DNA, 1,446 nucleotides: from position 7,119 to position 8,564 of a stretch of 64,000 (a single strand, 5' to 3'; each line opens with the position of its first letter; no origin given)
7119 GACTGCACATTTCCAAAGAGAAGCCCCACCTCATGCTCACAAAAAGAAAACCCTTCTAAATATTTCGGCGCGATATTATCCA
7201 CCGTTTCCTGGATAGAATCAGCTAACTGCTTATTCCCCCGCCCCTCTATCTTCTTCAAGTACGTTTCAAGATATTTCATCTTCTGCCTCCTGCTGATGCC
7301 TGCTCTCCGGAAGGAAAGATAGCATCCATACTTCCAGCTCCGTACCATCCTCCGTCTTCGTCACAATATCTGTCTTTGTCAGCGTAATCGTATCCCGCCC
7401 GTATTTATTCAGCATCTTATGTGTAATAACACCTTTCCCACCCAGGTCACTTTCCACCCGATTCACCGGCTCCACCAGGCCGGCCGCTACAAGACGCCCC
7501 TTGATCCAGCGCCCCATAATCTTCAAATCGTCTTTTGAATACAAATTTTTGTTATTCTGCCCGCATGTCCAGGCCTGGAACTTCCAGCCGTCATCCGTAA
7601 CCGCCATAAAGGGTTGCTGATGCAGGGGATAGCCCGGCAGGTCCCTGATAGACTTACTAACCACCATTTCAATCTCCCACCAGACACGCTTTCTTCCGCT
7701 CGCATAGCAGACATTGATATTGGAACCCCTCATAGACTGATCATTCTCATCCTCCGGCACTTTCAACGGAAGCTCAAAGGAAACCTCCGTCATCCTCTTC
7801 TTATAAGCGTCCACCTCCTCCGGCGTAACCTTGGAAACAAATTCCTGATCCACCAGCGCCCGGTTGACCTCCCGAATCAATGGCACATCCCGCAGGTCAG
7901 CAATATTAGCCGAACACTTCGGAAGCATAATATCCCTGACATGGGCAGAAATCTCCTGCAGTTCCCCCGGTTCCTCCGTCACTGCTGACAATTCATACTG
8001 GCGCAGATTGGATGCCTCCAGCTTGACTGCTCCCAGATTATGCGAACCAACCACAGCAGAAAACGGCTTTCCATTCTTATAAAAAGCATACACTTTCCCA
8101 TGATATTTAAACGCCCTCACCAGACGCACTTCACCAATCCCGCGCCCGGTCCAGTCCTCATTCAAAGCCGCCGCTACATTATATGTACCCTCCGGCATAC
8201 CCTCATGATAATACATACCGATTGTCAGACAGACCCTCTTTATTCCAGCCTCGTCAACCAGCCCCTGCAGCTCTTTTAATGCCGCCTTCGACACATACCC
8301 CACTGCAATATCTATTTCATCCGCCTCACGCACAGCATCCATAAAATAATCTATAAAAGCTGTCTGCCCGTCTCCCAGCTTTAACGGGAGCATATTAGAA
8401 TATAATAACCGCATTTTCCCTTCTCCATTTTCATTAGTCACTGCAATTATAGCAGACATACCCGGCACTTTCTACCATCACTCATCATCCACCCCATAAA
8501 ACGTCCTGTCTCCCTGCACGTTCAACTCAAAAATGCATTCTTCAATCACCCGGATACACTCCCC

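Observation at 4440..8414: Two divergent single-HKD PLD-B3 nucleases flank the Z1 ATPase, suggesting a heteromeric nuclease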

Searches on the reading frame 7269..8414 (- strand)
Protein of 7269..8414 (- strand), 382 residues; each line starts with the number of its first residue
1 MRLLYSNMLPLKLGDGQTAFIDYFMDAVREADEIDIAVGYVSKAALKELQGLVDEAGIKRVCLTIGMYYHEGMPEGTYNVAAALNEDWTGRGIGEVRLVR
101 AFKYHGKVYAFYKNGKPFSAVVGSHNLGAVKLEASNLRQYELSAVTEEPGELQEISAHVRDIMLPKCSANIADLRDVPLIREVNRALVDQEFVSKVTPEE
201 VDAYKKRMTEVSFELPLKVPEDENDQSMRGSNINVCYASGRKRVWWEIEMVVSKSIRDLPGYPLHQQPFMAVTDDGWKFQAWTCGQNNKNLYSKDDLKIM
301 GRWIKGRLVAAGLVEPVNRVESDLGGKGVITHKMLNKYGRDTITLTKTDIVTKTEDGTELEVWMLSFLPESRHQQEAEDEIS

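Call 3: search_protein_families(library=pfam, proteins=[window:7269-8414:-], max_evalue=0.01)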
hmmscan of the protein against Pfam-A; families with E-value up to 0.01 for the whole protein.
window:7269-8414:- (382 aa): 2 families
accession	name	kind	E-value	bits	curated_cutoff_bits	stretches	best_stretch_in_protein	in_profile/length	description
PF09565.16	RE_NgoFVII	-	1.7e-33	115.6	23.8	1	23-174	6-160/162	NgoFVII restriction endonuclease N-terminal PLD domain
PF20731.2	RE_NgoFVII_C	-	4.9e-25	88.5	23.8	1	205-349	3-131/131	NgoFVII C-terminal B3-like DNA-binding domain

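Call 6: search_solved_structures(query=window:7269-8414:-, max_evalue=1, show_alignments=2)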
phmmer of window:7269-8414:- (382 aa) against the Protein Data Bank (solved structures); distinct sequences matched with E-value up to 1: 2.
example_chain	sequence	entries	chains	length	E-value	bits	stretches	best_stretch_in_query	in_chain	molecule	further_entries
4rct_A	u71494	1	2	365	9.2e-42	146.6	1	4-349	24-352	Restriction endonuclease R.NgoVII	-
4rd5_A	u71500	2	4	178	2.2e-24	89.4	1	193-350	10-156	Restriction endonuclease R.NgoVII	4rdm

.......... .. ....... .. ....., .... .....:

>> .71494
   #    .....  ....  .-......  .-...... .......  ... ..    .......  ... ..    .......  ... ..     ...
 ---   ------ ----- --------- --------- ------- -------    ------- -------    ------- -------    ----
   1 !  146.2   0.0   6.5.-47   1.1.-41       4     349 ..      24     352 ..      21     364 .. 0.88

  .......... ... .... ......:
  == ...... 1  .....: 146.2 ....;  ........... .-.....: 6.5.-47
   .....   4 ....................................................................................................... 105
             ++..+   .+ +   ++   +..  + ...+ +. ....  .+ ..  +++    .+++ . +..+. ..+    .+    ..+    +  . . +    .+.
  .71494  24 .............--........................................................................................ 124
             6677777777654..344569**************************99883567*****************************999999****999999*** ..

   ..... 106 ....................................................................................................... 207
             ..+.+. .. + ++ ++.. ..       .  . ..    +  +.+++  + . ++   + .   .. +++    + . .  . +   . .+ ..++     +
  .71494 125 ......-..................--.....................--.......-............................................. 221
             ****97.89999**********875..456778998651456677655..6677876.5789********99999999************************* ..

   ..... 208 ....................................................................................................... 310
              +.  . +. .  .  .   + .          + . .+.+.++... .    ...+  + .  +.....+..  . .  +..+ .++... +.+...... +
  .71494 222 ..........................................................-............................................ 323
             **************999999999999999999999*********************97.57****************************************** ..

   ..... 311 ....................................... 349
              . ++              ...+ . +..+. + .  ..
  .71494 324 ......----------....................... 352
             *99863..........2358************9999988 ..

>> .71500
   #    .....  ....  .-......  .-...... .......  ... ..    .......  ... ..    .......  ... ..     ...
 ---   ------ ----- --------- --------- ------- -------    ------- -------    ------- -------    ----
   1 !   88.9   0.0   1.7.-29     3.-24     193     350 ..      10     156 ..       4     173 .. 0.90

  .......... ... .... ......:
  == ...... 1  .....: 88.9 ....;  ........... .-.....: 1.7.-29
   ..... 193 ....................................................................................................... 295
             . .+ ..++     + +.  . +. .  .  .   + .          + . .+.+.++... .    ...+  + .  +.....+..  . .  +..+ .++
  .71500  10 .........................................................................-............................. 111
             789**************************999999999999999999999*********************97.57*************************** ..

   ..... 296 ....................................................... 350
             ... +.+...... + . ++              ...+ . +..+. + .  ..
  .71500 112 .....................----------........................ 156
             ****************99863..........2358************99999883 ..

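Call 21: search_protein_families(library=padloc, proteins=[window:7269-8414:-], max_evalue=0.001)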
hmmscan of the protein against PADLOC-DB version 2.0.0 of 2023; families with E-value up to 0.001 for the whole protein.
window:7269-8414:- (382 aa): 1 family
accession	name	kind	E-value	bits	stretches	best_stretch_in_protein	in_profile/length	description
PDLC03530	REase_II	-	6.3e-102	339.2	1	1-367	1-344/350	Type II restriction enzyme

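Call 22: search_protein_families(library=ncbifam, proteins=[window:7269-8414:-], max_evalue=0.001)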
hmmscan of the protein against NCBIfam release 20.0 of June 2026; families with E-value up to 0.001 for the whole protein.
window:7269-8414:- (382 aa): 0 families

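Call 39: find_related_loci(query=A2, collection=metagenome_contigs, flank=8000)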
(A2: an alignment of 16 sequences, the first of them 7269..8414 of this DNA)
Query A2 (382 aa) in metagenome_contigs; peptide patterns used: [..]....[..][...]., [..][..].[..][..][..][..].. (x = any residue, [..] = any of these).
600 stretches matched a pattern (row limit reached: there are more); 452 encode a relative of the query (tblastn E <= 1e-3); the best 80 are kept; 80 distinct loci.
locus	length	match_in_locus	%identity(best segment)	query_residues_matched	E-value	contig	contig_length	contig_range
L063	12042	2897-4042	99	1-382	0e+0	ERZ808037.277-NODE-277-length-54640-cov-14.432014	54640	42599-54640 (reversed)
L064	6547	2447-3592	98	1-382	0e+0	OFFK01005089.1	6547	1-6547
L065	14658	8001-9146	97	1-382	0e+0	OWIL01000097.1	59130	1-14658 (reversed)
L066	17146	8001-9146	97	1-382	0e+0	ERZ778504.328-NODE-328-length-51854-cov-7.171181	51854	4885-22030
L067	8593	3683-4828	88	1-382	0e+0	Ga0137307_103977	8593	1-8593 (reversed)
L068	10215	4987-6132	88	1-382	0e+0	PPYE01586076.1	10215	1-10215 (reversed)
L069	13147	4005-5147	82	1-382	0e+0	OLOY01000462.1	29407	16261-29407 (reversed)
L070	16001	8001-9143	82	1-382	0e+0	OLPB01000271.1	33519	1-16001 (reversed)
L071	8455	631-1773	82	1-382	0e+0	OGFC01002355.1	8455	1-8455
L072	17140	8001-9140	68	1-380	2e-171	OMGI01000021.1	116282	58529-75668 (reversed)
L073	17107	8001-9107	64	1-369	5e-169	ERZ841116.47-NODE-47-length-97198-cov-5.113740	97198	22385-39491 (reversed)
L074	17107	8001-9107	63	1-369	3e-168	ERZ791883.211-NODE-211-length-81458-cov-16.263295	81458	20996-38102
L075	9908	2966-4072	65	1-369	4e-168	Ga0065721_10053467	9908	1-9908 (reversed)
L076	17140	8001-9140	67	1-380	1e-167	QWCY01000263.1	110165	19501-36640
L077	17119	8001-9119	61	1-374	3e-159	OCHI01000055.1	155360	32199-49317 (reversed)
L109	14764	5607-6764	51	1-379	2e-120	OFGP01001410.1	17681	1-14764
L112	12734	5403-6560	51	1-379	3e-120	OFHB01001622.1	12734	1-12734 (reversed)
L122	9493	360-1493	51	1-369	2e-119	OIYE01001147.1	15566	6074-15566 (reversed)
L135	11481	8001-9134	51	1-369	4e-119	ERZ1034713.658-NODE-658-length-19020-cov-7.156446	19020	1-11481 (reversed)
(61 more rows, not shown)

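Call 40: find_related_loci(query=A2, collection=viral_contigs, flank=8000)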
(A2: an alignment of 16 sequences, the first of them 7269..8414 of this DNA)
Query A2 (382 aa) in viral_contigs; peptide patterns used: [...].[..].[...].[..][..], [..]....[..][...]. (x = any residue, [..] = any of these).
79 stretches matched a pattern; 33 encode a relative of the query (tblastn E <= 1e-3); 32 distinct loci.
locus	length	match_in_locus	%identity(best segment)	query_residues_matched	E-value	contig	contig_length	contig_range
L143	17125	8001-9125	50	1-379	3e-125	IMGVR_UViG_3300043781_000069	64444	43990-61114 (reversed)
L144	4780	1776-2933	51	1-380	9e-126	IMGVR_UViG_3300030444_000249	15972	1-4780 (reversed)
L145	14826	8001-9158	51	1-380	2e-123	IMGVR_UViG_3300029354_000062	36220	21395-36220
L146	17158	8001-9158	50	1-380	3e-123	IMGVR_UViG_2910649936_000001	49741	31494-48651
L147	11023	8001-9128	50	1-367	7e-121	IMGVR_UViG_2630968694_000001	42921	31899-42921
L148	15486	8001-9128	50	1-367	1e-120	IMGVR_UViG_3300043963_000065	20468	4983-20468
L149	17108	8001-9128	50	1-367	1e-119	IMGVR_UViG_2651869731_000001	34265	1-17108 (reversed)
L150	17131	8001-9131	50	1-367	1e-118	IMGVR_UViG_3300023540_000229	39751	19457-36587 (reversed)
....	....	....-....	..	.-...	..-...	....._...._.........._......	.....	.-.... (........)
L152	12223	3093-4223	50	1-367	1e-118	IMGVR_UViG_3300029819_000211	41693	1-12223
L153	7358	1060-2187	49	1-367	1e-117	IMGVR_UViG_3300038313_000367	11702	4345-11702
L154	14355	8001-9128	49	1-367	1e-117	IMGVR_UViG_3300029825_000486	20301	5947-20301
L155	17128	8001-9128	49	1-367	1e-117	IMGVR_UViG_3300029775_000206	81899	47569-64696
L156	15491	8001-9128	49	1-367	2e-116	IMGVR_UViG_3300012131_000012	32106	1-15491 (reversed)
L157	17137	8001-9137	48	1-370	4e-116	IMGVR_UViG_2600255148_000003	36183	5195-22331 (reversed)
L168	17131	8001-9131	47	1-367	4e-112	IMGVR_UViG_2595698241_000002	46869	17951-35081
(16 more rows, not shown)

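Call 70: search_protein_families(library=pfam, proteins=[L122:3355-5313:+, L122:5288-5899:+, L109:9016-9864:+, L109:9868-10653:+, L112:8853-10013:+, L168:11001-11678:+], max_evalue=0.01)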
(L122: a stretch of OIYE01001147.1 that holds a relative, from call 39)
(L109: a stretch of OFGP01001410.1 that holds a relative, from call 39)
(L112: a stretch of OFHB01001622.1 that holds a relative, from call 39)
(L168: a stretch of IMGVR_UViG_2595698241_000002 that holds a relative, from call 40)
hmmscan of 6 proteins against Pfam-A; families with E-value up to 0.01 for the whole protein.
L122:3355-5313:+ (653 aa): 5 families
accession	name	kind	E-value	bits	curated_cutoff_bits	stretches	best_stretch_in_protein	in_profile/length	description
PF13304.12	AAA_21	-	1.5e-17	65.1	27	2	417-541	220-303/304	AAA domain, putative AbiEii toxin, Type IV TA system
PF13175.12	AAA_15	-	4.1e-10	40.3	32.1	1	190-541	23-374/374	AAA ATPase domain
PF20731.2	RE_NgoFVII_C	-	0.00023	21.6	23.8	1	18-106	15-99/131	NgoFVII C-terminal B3-like DNA-binding domain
PF02463.25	SMC_N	-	0.00028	20.8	40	0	181-213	10-42/220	RecF/RecN/SMC N terminal domain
PF00005.33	ABC_tran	-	0.0005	21.1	25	0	199-222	15-38/137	ABC transporter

L122:5288-5899:+ (204 aa): 1 family
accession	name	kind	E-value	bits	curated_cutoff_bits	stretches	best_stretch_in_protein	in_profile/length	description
PF01844.29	HNH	-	6.1e-07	29.9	21.4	1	56-100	1-43/47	HNH endonuclease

L109:9016-9864:+ (283 aa): 0 families

L109:9868-10653:+ (262 aa): 2 families
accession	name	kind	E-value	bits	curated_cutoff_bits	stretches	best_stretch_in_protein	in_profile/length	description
PF00753.33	Lactamase_B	-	7.3e-25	88.5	22.7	1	34-220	6-196/196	Metallo-beta-lactamase superfamily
PF19583.5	ODP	-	2.4e-05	24.7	27.2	0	141-184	92-137/194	ODP family beta lactamase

L112:8853-10013:+ (387 aa): 1 family
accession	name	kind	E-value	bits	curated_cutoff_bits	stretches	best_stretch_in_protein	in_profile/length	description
PF17849.7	OB_Dis3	-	0.0005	20.5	22.8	0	232-269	15-55/77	Dis3-like cold-shock domain 2 (CSD2)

L168:11001-11678:+ (226 aa): 0 families
